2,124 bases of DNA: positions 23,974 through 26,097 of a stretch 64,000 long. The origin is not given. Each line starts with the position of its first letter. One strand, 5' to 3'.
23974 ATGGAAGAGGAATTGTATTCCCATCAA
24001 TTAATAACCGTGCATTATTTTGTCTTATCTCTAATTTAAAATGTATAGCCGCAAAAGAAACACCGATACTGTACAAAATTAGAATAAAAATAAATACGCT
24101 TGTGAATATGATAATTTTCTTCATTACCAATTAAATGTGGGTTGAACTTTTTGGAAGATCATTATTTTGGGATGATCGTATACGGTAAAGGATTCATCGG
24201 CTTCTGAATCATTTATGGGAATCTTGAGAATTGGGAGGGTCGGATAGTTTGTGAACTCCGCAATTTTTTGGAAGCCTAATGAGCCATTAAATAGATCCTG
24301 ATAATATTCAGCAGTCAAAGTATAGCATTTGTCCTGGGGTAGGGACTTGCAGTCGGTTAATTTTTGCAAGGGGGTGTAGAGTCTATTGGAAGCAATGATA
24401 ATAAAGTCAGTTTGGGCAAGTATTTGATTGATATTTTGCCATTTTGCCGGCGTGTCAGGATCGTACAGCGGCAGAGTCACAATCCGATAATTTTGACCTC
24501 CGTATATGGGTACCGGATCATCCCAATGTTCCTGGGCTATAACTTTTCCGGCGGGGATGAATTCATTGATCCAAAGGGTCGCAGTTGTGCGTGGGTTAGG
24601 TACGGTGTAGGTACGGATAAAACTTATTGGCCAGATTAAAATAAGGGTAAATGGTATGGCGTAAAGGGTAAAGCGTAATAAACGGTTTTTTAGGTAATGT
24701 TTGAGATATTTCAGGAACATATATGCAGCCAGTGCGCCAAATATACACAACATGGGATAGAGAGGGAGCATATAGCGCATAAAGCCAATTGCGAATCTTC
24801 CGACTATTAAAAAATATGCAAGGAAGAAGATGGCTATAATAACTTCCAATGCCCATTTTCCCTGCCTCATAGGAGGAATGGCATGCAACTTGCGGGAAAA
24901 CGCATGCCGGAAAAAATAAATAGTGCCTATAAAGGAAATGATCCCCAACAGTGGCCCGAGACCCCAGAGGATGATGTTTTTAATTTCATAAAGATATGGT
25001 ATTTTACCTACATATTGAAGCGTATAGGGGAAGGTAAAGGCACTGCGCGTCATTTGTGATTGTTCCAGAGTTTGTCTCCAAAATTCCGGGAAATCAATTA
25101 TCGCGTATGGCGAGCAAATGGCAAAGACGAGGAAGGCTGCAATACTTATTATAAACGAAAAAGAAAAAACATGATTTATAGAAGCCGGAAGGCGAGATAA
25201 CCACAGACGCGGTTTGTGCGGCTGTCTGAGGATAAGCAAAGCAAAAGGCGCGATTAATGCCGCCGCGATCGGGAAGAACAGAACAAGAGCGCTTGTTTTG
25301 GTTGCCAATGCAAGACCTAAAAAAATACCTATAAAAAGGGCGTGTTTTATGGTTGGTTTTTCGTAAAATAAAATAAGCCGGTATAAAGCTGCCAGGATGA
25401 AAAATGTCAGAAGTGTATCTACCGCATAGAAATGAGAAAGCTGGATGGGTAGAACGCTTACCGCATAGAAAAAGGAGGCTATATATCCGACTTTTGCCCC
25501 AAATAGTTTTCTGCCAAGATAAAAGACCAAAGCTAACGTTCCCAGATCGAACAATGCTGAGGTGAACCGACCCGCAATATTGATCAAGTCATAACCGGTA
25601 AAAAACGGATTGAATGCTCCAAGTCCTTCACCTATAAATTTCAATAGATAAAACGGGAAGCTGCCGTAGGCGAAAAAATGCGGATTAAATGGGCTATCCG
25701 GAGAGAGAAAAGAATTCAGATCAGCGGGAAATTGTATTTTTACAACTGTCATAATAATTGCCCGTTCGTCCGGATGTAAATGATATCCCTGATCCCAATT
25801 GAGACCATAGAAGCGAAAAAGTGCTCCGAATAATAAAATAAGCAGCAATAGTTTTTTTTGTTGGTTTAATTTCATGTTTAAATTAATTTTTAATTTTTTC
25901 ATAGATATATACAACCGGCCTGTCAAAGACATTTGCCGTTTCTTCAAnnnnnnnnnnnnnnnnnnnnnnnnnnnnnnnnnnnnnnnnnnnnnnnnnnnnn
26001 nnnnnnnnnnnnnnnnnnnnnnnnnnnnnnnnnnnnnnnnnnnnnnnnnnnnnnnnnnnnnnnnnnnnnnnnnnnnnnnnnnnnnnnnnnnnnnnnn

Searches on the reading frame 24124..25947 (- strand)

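Call 9: search_protein_families(library=pfam, proteins=[window:24124-25947:-], max_evalue=0.001)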
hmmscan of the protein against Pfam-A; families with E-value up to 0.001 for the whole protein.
window:24124-25947:- (607 aa): 2 families
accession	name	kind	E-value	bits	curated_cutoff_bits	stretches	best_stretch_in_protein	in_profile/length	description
PF13231.12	PMT_2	-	1.8e-13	51.4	26.1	1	125-234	23-132/160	Dolichyl-phosphate-mannose-protein mannosyltransferase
PF02366.24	PMT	-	7e-09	36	22.7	1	123-275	82-233/245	Dolichyl-phosphate-mannose-protein mannosyltransferase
